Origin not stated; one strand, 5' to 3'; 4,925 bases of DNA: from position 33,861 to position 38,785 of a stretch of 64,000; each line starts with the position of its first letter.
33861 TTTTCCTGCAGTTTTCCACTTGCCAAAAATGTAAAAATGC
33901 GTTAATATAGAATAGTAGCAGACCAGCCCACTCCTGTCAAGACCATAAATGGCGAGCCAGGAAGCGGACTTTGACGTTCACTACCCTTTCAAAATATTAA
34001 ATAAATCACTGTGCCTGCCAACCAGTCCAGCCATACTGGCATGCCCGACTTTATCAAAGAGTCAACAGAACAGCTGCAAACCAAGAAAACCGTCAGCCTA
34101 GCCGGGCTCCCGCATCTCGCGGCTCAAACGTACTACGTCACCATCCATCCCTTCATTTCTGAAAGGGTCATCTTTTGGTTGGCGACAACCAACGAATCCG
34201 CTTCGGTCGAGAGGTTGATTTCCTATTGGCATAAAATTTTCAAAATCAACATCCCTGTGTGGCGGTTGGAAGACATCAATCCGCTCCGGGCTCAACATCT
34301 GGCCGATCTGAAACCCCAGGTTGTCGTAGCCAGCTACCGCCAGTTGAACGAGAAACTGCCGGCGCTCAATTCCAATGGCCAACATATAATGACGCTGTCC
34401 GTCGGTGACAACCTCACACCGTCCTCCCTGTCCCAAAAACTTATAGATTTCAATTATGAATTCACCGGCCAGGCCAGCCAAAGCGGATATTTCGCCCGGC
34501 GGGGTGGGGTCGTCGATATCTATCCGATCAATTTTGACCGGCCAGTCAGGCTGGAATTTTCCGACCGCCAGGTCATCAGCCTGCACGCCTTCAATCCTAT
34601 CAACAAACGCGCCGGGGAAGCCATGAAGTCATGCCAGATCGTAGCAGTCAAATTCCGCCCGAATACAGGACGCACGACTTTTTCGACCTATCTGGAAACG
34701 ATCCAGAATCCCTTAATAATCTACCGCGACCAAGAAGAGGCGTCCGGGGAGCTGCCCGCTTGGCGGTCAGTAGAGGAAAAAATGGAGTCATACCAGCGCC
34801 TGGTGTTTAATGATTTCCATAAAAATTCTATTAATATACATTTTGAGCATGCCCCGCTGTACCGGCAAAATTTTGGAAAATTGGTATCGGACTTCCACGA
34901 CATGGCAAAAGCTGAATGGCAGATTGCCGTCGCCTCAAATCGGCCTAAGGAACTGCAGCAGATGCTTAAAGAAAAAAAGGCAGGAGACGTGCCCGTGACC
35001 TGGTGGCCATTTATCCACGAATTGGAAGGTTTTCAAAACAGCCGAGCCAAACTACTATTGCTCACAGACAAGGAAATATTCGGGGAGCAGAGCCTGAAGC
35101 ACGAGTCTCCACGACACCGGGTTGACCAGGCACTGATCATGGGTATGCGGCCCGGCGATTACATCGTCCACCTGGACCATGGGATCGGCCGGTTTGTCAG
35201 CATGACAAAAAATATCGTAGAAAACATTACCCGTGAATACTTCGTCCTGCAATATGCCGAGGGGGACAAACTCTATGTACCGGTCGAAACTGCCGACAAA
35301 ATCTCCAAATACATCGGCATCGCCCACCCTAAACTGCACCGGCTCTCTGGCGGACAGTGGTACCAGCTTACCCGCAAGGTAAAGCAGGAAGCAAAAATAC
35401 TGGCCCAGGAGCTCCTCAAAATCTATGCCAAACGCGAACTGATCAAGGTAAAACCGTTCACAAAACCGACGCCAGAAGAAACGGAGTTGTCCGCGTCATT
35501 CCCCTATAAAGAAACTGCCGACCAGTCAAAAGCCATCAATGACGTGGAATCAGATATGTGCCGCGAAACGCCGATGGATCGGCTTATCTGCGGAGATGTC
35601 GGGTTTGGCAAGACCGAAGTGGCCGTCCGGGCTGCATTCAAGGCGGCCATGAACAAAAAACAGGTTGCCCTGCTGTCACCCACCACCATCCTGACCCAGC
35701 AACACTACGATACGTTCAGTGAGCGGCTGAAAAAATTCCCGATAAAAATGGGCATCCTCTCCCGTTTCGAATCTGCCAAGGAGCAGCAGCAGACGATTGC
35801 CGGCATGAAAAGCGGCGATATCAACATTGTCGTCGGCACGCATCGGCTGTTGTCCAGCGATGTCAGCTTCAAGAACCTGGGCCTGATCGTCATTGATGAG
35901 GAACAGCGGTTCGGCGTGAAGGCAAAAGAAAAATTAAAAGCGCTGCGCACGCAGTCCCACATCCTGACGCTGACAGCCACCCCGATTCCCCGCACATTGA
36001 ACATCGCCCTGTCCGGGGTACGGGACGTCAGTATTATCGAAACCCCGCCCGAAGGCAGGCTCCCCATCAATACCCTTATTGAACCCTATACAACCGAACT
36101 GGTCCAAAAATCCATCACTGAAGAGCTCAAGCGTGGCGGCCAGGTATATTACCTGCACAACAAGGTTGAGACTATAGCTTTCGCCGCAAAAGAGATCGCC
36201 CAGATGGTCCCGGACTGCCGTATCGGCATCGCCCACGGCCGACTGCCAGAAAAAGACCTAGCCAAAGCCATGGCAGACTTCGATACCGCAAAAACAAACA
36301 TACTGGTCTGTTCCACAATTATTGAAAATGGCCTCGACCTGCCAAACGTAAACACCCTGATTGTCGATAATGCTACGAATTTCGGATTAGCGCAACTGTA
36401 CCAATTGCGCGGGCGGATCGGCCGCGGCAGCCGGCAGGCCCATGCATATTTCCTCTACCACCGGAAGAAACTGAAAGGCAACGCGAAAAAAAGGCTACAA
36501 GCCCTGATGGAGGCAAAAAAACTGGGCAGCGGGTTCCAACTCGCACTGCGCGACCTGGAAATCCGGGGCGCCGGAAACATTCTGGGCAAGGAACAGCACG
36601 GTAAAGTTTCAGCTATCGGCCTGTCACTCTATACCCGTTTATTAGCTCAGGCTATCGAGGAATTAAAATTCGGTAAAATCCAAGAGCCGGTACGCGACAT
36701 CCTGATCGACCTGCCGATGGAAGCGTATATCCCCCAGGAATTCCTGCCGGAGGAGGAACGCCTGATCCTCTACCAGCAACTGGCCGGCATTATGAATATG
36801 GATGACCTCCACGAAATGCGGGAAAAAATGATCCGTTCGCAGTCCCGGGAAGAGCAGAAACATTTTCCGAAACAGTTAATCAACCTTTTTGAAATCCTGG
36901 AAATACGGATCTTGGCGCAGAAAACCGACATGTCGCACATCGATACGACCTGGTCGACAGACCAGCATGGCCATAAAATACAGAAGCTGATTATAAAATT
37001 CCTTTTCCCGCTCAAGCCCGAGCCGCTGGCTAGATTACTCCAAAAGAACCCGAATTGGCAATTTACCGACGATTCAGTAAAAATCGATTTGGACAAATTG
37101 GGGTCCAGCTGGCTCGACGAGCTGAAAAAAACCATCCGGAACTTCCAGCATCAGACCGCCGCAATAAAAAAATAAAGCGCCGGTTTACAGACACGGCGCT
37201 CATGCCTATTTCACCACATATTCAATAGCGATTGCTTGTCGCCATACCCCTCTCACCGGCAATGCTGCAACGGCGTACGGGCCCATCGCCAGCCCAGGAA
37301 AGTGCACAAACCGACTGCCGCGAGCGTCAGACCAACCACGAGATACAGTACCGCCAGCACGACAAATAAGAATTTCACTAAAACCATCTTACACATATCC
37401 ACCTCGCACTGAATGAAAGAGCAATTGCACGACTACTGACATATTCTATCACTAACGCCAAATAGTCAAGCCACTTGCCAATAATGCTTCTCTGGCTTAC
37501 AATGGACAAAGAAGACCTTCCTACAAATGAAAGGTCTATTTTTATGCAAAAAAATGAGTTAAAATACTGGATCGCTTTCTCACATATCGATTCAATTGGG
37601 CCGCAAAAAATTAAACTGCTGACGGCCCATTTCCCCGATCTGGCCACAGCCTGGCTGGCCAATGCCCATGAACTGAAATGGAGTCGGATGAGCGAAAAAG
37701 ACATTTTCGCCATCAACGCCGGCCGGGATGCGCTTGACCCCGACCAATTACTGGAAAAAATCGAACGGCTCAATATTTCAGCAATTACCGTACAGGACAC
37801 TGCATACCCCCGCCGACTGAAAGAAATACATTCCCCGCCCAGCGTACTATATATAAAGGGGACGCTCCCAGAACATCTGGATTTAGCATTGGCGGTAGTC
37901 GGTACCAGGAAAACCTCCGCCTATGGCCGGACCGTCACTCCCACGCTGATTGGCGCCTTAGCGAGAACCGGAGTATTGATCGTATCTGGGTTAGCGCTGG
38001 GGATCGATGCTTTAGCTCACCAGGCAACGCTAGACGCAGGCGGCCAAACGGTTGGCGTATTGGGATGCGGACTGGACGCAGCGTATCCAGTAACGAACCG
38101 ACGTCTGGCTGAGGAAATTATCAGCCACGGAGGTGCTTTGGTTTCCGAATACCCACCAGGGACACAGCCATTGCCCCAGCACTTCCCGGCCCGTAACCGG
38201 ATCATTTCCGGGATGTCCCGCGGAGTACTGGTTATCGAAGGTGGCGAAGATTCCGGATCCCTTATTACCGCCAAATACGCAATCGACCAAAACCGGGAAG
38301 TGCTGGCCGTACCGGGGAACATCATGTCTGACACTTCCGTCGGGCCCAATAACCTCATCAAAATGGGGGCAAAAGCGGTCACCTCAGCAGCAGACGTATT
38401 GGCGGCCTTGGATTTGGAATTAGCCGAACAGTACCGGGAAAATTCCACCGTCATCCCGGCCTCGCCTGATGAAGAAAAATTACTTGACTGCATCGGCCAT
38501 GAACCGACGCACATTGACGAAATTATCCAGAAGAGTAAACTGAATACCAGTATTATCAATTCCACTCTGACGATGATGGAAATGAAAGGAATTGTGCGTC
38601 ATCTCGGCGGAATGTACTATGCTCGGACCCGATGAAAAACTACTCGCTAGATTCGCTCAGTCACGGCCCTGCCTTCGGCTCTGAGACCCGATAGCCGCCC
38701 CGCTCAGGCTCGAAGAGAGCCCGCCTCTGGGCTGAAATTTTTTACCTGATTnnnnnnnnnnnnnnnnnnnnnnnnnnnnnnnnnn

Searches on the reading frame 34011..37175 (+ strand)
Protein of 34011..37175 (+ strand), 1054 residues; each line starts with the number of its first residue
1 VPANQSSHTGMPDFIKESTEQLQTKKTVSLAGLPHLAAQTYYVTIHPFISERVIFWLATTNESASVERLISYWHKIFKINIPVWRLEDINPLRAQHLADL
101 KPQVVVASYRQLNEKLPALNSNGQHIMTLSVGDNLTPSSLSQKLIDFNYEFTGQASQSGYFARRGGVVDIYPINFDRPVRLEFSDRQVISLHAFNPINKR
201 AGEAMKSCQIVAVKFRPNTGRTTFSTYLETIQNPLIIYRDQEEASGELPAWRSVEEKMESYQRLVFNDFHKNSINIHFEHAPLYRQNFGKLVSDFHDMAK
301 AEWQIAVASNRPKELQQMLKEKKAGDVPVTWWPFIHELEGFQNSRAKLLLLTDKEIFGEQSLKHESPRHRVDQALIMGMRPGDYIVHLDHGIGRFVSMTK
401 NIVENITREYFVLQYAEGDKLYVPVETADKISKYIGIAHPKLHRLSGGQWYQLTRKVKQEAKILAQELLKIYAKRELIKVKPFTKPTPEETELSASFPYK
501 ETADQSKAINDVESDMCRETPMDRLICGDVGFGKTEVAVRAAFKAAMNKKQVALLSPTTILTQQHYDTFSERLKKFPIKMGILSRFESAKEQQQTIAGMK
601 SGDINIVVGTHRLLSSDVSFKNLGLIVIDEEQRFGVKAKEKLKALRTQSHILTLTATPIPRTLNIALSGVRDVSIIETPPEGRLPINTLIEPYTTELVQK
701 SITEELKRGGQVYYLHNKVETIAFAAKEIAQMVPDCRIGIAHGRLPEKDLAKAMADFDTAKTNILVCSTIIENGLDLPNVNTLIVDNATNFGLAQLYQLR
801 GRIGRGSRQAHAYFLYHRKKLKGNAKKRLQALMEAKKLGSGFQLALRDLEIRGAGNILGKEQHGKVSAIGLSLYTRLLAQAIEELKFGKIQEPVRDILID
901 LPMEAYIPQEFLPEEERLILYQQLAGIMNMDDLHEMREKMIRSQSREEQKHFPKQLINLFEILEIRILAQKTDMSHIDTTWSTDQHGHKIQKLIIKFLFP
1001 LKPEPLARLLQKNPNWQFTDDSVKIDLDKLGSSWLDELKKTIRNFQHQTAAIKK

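Call 57: search_protein_families(library=pfam, proteins=[window:34011-37175:+], max_evalue=0.0001)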
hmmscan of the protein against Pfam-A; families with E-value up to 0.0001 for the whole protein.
window:34011-37175:+ (1054 aa): 7 families
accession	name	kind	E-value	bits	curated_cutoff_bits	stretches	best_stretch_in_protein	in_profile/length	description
PF00270.35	DEAD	-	2e-24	86.6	26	1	502-662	1-163/167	DEAD/DEAH box helicase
PF02559.22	CarD_TRCF_RID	-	7.9e-21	74.3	23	1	380-435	2-57/57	CarD-like/TRCF RID domain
PF00271.37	Helicase_C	-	2.8e-18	66.6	23.5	1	702-805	10-108/110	Helicase conserved C-terminal domain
PF17757.6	UvrB_inter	-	7e-16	58.6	22.9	1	128-212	2-87/91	UvrB interaction domain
PF04851.21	ResIII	-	9.3e-12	45.6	22.5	1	503-658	6-162/164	Type III restriction enzyme, res subunit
PF03461.20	TRCF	-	1.1e-09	38.9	25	1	901-979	1-75/95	TRCF domain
PF14814.11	UB2H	-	7.3e-05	23.2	27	0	129-194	1-74/85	Bifunctional transglycosylase second domain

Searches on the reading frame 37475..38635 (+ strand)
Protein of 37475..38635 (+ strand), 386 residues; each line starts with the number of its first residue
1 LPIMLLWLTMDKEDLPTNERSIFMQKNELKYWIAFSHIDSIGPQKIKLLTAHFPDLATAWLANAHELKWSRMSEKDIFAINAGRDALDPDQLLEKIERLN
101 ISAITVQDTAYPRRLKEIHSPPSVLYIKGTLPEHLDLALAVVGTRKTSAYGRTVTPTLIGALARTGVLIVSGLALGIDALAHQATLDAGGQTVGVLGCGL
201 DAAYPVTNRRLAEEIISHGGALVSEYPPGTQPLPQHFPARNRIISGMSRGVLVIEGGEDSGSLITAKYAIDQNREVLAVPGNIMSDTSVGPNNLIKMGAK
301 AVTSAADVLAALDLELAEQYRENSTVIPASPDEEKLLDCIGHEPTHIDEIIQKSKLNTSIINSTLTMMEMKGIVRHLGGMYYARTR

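Call 57: search_protein_families(library=pfam, proteins=[window:37475-38635:+], max_evalue=0.0001)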
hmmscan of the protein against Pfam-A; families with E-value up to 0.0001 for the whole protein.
window:37475-38635:+ (386 aa): 2 families
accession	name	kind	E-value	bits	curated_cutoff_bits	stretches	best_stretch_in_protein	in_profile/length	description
PF02481.21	DNA_processg_A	-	1.5e-77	260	29.6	1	96-303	2-211/212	DNA recombination-mediator protein A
PF17782.7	DprA_WH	-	8.5e-15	55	22.9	1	327-379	8-60/61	DprA winged helix domain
